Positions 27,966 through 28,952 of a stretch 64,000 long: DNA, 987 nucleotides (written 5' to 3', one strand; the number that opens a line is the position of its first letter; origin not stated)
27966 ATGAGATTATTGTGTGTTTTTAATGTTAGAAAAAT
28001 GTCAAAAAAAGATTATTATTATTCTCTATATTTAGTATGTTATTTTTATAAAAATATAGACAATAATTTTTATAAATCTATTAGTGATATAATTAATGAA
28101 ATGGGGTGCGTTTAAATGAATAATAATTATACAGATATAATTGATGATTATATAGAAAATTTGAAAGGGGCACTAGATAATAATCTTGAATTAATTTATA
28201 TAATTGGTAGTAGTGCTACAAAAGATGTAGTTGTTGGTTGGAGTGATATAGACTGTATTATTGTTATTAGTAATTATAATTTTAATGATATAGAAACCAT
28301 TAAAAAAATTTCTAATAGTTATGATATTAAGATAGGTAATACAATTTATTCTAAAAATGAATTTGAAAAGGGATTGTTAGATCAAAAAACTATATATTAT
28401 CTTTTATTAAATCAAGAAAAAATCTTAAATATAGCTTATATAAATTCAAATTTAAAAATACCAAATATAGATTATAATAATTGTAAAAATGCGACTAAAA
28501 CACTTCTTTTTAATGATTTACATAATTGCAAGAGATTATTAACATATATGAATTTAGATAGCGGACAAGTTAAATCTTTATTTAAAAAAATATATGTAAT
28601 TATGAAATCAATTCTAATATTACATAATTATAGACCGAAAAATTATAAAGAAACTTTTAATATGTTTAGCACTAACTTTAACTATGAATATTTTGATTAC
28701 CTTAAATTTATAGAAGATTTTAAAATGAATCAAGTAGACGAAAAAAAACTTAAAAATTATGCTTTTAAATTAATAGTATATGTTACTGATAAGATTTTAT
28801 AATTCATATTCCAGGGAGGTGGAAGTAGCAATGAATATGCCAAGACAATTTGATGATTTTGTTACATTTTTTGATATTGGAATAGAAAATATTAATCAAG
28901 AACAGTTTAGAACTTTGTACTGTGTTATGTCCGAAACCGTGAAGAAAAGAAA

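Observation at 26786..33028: Six-gene nucleotide-modifying operon (kinase, NTase, HIT-like, P-loop, His-phosphatase, Nudix) under a leader attenuator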

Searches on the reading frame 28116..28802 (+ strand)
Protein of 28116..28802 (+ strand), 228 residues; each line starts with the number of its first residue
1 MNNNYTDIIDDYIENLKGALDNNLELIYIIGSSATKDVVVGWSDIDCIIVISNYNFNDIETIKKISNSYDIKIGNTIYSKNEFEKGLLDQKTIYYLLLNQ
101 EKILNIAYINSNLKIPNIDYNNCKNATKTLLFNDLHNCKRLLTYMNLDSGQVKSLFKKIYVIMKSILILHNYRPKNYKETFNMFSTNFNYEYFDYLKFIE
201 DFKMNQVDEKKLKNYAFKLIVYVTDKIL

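Call 4: search_protein_families(library=pfam, proteins=[window:28116-28802:+], max_evalue=1)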
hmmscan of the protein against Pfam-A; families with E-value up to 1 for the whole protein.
window:28116-28802:+ (228 aa): 2 families
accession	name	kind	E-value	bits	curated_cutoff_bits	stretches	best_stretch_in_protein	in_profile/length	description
PF01909.29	NTP_transf_2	-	0.0016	19.2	21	1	25-71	15-47/93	Nucleotidyltransferase domain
PF10032.14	Pho88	-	0.0088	15.8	25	0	13-43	124-154/184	Phosphate transport (Pho88)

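Call 5: search_protein_families(library=ncbifam, proteins=[window:28116-28802:+], max_evalue=1)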
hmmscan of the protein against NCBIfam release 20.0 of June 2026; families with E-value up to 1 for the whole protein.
window:28116-28802:+ (228 aa): 1 family
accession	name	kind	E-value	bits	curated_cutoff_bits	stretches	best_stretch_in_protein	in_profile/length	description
NF028535.0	ANT_4p_II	subfamily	0.097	11.9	350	1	9-112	5-106/251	ANT(4')-II family aminoglycoside nucleotidyltransferase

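Call 6: search_protein_families(library=padloc, proteins=[window:28116-28802:+], max_evalue=1)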
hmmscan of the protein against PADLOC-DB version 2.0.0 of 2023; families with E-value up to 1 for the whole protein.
window:28116-28802:+ (228 aa): 5 families
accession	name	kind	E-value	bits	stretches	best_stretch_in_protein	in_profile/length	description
PDLC04372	PDC-M05A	-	7.7e-07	27.5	1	11-109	63-161/167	-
PDLC04368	PDC-M05A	-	2.2e-06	25.7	1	18-104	101-187/201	-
PDLC04369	PDC-M05A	-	1.3e-05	23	1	10-103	89-182/201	-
PDLC04903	PDC-S09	-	2.4e-05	22.6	1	3-84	5-91/108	-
PDLC00790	Cyclase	-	0.00063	17.2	1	2-78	49-127/310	oligonucleotide-cyclase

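Call 16: search_solved_structures(query=window:28116-28802:+, max_evalue=10)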
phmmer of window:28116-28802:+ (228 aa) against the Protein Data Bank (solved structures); distinct sequences matched with E-value up to 10: 2.
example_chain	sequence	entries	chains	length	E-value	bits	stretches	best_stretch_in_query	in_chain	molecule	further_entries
9ntn_G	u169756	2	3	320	0.012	18.7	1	8-53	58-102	CdnD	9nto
7mcd_A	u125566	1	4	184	2.5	11.1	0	200-224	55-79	AI-designed TIM-barrel F15C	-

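Call 69: search_solved_structures(query=A5, max_evalue=10, show_alignments=2)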
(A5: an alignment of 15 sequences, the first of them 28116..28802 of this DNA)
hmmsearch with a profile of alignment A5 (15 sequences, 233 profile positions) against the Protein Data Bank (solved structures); distinct sequences matched with E-value up to 10: 5.
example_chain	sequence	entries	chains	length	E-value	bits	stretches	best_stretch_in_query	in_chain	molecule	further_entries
9xbd_E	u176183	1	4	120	0.02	17.8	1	7-88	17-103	Nucleotidyltransferase domain-containing protein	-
4ebj_A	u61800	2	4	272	0.038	16.9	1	10-78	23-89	Aminoglycoside nucleotidyltransferase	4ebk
9ntn_G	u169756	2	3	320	0.073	15.9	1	11-59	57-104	CdnD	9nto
2rff_A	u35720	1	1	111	0.12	15.2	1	13-61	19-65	Putative nucleotidyltransferase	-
1ylq_A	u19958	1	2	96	0.25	14.2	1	17-72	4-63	putative nucleotidyltransferase, hypothetical protein AF0614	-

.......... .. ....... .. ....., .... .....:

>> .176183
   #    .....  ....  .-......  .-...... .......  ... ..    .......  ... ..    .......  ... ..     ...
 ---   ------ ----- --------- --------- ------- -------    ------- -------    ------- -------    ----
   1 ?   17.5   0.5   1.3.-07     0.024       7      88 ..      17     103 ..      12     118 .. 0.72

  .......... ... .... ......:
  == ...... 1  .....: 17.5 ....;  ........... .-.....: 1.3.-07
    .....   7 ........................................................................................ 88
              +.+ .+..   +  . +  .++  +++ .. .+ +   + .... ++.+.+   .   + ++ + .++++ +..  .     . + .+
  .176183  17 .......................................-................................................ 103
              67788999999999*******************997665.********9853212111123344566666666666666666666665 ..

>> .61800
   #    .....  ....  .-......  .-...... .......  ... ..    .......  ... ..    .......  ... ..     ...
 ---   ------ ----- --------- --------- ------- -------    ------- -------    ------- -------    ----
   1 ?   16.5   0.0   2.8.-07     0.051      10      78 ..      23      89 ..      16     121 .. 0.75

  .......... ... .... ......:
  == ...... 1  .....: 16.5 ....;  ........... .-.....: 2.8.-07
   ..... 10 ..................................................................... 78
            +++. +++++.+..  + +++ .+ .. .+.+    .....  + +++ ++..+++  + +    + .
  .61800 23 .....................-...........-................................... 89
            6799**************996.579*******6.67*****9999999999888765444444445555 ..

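Call 70: search_protein_families(library=pfam, alignment_id=A5, max_evalue=0.05)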
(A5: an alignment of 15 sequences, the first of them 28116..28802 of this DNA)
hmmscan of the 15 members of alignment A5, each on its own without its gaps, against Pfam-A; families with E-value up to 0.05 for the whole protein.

A. member 1, window:28116-28802:+ (228 aa): 2 families
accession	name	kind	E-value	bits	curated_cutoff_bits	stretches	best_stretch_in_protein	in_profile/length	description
PF01909.29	NTP_transf_2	-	0.0016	19.2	21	1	25-71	15-47/93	Nucleotidyltransferase domain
PF10032.14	Pho88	-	0.0088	15.8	25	0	13-43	124-154/184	Phosphate transport (Pho88)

B. families by the number of members that match (of 15 scanned): 10 families
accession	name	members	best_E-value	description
PF01909.29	NTP_transf_2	15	7.1e-08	Nucleotidyltransferase domain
PF16213.11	DCB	2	0.006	Mon2/Sec7/BIG1-like, dimerisation and cyclophilin-binding domain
PF18765.7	Polbeta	1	0.0035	Polymerase beta, Nucleotidyltransferase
PF10032.14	Pho88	1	0.0088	Phosphate transport (Pho88)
PF00416.27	Ribosomal_S13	1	0.014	Ribosomal protein S13/S18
PF25792.1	BREX_BrxC_helical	1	0.014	BREX ATP-binding protein BrxC alpha helical domain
PF08725.16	Integrin_b_cyt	1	0.017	Integrin beta cytoplasmic domain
PF22600.2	MTPAP-like_central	1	0.033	Poly(A) RNA polymerase, mitochondrial-like, central palm domain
PF19954.5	EAD10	1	0.037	Effector-associated domain 10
PF07818.18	HCNGP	1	0.043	HCNGP-like protein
